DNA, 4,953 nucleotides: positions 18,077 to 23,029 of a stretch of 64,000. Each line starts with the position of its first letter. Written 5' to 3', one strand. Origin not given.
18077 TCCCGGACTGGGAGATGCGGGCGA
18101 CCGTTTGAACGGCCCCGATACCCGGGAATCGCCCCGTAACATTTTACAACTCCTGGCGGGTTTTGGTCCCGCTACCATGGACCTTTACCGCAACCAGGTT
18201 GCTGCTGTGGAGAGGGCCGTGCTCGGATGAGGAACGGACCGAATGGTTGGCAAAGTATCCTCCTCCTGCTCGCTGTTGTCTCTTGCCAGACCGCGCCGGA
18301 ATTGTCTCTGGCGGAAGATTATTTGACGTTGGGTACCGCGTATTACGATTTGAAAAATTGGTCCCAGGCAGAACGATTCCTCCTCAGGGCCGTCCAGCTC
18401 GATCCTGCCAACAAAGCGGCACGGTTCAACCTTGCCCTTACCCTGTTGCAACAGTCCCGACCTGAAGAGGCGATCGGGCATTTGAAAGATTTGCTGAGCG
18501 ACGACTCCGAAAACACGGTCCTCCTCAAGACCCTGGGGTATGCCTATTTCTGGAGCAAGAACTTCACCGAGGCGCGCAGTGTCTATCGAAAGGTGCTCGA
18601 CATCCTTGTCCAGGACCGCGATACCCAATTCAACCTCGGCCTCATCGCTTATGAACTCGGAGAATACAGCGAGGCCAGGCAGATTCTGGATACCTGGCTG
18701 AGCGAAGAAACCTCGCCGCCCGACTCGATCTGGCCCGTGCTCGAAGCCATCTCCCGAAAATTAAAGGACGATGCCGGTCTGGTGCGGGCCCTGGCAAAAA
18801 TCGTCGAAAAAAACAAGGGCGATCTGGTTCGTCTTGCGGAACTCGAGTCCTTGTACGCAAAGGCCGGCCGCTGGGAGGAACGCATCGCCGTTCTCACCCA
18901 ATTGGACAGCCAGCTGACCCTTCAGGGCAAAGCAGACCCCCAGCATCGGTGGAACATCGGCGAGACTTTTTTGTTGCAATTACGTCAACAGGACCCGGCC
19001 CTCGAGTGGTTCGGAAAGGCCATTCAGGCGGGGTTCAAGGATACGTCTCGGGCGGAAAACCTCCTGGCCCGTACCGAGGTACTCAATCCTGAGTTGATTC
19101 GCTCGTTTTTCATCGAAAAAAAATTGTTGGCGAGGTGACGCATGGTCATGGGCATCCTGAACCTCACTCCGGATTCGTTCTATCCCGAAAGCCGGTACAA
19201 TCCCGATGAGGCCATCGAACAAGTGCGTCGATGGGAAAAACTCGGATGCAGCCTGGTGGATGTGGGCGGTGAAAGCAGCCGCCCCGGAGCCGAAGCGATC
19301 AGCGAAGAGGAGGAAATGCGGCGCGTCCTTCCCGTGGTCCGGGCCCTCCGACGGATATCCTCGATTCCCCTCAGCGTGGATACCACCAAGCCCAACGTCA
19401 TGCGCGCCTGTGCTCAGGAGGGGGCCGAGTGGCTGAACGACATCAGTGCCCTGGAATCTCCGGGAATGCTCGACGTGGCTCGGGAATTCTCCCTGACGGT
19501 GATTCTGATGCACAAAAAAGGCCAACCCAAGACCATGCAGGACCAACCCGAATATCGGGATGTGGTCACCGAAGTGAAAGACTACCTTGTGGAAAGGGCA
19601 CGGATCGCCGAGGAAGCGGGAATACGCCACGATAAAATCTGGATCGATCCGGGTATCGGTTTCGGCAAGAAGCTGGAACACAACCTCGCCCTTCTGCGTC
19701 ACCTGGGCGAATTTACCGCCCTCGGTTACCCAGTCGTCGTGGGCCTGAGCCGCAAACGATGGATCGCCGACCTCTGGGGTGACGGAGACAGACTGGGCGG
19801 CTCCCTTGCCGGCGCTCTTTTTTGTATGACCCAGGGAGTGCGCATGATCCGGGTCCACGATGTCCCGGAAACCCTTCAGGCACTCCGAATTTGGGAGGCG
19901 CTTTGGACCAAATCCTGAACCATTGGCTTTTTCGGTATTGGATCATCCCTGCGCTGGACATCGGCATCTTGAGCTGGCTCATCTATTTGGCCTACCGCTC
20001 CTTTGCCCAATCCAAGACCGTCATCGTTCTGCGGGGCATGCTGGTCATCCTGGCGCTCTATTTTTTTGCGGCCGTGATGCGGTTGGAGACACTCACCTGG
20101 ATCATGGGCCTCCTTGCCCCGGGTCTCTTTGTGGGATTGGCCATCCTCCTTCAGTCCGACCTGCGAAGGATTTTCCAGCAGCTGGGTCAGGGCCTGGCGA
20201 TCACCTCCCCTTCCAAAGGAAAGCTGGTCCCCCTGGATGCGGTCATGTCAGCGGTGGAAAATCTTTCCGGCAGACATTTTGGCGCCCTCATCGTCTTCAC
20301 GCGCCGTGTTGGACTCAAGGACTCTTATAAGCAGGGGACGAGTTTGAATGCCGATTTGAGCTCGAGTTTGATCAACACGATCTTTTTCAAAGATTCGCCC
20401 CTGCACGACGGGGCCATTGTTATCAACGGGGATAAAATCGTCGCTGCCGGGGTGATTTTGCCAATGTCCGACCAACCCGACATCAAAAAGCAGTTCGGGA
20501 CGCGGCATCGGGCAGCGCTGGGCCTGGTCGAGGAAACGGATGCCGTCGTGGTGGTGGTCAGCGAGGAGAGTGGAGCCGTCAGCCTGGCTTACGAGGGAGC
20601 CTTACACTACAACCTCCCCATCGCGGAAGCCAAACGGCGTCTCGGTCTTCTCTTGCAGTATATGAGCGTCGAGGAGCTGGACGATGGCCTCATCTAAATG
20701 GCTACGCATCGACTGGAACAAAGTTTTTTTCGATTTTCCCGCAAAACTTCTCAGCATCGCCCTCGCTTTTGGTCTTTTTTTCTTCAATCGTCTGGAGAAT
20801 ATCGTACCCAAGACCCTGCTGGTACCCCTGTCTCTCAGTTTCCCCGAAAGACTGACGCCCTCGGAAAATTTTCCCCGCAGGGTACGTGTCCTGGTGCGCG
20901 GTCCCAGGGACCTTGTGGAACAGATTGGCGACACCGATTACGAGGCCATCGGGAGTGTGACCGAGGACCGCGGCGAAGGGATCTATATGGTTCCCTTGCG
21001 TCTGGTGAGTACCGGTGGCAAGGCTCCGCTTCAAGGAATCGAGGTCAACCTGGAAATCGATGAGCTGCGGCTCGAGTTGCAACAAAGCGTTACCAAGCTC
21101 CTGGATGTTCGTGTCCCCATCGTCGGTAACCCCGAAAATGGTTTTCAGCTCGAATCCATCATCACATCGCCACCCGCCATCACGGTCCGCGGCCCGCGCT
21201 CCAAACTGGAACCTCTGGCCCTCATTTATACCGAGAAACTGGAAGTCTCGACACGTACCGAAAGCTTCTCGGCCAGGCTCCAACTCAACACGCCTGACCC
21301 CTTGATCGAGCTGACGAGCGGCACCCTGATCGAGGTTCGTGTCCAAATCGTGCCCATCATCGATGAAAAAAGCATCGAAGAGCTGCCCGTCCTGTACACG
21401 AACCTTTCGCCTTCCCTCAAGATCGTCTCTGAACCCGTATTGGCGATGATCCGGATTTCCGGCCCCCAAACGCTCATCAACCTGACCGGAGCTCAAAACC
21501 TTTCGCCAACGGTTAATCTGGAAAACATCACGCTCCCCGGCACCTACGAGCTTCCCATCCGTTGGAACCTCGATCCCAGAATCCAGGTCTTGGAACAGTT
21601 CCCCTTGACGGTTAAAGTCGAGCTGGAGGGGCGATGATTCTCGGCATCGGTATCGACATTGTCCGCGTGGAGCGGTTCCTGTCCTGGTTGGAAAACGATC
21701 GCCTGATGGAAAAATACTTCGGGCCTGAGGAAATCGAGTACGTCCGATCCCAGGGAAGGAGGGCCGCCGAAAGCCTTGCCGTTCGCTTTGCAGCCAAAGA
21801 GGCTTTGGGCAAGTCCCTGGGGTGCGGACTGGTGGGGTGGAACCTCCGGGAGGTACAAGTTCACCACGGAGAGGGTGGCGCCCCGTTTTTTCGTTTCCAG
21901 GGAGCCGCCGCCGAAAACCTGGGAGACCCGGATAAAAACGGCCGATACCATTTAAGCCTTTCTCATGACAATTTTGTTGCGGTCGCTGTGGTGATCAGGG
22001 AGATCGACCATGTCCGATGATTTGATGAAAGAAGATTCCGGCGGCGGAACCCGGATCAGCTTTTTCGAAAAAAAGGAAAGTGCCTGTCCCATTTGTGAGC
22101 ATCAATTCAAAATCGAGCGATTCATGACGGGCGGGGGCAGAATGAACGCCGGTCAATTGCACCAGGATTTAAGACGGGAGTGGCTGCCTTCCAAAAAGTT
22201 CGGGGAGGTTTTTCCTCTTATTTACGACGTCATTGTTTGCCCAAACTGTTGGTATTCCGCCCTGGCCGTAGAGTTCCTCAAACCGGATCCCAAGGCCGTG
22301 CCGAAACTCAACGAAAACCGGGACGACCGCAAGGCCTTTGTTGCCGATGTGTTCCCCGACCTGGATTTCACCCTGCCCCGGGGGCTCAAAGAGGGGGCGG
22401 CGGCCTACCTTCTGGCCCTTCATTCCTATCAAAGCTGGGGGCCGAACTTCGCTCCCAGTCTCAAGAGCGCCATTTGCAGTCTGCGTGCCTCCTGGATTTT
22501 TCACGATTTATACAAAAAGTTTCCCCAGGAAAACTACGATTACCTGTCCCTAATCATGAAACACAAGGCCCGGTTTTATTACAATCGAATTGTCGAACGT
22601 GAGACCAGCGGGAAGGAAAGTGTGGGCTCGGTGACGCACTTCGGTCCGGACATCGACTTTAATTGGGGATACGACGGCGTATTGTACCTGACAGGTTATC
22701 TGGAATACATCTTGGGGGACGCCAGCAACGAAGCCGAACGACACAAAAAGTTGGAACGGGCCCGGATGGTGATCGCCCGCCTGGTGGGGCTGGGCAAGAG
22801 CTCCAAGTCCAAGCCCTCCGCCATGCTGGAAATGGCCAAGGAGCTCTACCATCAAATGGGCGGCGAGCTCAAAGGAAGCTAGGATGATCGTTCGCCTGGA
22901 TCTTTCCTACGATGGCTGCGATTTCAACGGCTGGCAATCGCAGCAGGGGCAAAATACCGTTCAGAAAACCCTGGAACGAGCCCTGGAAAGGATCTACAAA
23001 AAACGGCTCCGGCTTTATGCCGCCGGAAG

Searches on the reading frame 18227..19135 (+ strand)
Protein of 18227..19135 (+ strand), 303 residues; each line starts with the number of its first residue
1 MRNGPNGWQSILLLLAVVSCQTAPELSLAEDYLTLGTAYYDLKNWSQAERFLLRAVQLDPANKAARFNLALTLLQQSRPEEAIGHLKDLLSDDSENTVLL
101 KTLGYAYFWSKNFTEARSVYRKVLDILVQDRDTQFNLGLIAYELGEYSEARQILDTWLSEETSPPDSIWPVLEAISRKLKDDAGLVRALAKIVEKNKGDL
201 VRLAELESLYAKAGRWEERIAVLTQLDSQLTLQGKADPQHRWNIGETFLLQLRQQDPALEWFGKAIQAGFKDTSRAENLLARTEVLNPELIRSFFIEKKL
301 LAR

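Call 12: search_protein_families(library=pfam, proteins=[window:18227-19135:+], max_evalue=0.001)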
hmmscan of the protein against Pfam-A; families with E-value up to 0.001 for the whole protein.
window:18227-19135:+ (303 aa): 23 families
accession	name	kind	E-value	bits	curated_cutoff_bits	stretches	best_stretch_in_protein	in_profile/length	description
PF14559.12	TPR_19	-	2.6e-20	72.9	25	3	73-130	1-58/68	Tetratricopeptide repeat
PF07719.23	TPR_2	-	3.2e-20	70.9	27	1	29-62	1-34/34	Tetratricopeptide repeat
PF00515.34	TPR_1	-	5.7e-18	64.3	27.8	1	32-62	4-34/34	Tetratricopeptide repeat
PF13432.12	TPR_16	-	7.4e-16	58.7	32.7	2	33-91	1-59/65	Tetratricopeptide repeat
PF13424.12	TPR_12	-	1.8e-14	54.1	30.1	2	99-154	6-68/77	Tetratricopeptide repeat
PF13428.12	TPR_14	-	3e-14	52.6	23.5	1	31-70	3-42/44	Tetratricopeptide repeat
PF13181.12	TPR_8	-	5e-13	48.5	25.7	0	32-62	4-34/34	Tetratricopeptide repeat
PF13374.12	TPR_10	-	6.3e-13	48.7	27.5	0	33-57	6-30/42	Tetratricopeptide repeat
PF12895.13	ANAPC3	-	2.6e-12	47.3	27.2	1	29-88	23-81/82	Anaphase-promoting complex, cyclosome, subunit 3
PF13174.12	TPR_6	-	7.4e-11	42.4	26.3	0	132-155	1-24/33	Tetratricopeptide repeat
PF13176.12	TPR_7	-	1.9e-10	40.4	27.9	0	203-225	2-24/36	Tetratricopeptide repeat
PF23914.1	TPR_CcmH_CycH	-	3e-10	40.6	42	1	30-130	51-154/158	Cytochrome c-type biogenesis protein H TPR domain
PF13414.12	TPR_11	-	3.5e-10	39.9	26.8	1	36-76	1-41/42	TPR repeat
PF20308.4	TPR-S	-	2e-07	31.9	27.6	0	45-99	2-56/102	Tetratricopeptide Repeats-Sensor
PF14853.12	Fis1_TPR_C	-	3.3e-07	30.8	25.3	0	135-161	5-31/53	Fis1 C-terminal tetratricopeptide repeat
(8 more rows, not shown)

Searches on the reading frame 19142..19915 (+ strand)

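Call 12: search_protein_families(library=pfam, proteins=[window:19142-19915:+], max_evalue=0.001)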
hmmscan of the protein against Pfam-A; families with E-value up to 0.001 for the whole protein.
window:19142-19915:+ (258 aa): 1 family
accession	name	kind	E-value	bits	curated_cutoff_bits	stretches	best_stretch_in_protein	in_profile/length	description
PF00809.28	Pterin_bind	-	5.6e-79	265.7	25.5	1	3-239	1-244/244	Pterin binding enzyme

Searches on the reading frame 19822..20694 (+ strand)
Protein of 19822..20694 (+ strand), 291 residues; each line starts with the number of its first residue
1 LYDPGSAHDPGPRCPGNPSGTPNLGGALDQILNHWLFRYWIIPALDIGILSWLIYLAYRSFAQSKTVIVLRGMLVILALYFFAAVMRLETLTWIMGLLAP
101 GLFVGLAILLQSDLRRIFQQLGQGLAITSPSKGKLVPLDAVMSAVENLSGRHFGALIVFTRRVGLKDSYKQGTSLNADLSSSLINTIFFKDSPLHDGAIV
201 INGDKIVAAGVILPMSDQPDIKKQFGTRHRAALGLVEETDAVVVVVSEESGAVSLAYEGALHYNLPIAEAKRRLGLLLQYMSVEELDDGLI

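Call 12: search_protein_families(library=pfam, proteins=[window:19822-20694:+], max_evalue=0.001)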
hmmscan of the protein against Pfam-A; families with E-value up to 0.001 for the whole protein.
window:19822-20694:+ (291 aa): 2 families
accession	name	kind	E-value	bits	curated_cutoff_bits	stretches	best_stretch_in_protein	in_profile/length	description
PF02457.21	DAC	-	4.5e-42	142.9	27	1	143-260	2-118/119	DisA bacterial checkpoint controller nucleotide-binding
PF19293.4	CdaA_N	-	0.00021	21.8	23.8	1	39-113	5-80/81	CdaA N-terminal transmembrane domain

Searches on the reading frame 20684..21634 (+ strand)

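Call 12: search_protein_families(library=pfam, proteins=[window:20684-21634:+], max_evalue=0.001)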
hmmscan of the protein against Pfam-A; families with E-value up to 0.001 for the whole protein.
window:20684-21634:+ (317 aa): 1 family
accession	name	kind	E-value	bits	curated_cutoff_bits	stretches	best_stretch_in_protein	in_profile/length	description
PF07949.17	YbbR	-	2.3e-17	63.5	22.3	1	144-211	6-73/81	YbbR-like protein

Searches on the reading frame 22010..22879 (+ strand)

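Call 38: search_protein_families(library=pfam, proteins=[window:22010-22879:+], max_evalue=0.00001)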
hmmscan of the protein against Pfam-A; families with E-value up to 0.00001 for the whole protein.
window:22010-22879:+ (290 aa): 1 family
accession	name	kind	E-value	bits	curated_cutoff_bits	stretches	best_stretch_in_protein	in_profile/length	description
PF09986.15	DUF2225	-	1.3e-39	136.6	21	1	21-283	3-214/214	Uncharacterized protein conserved in bacteria (DUF2225)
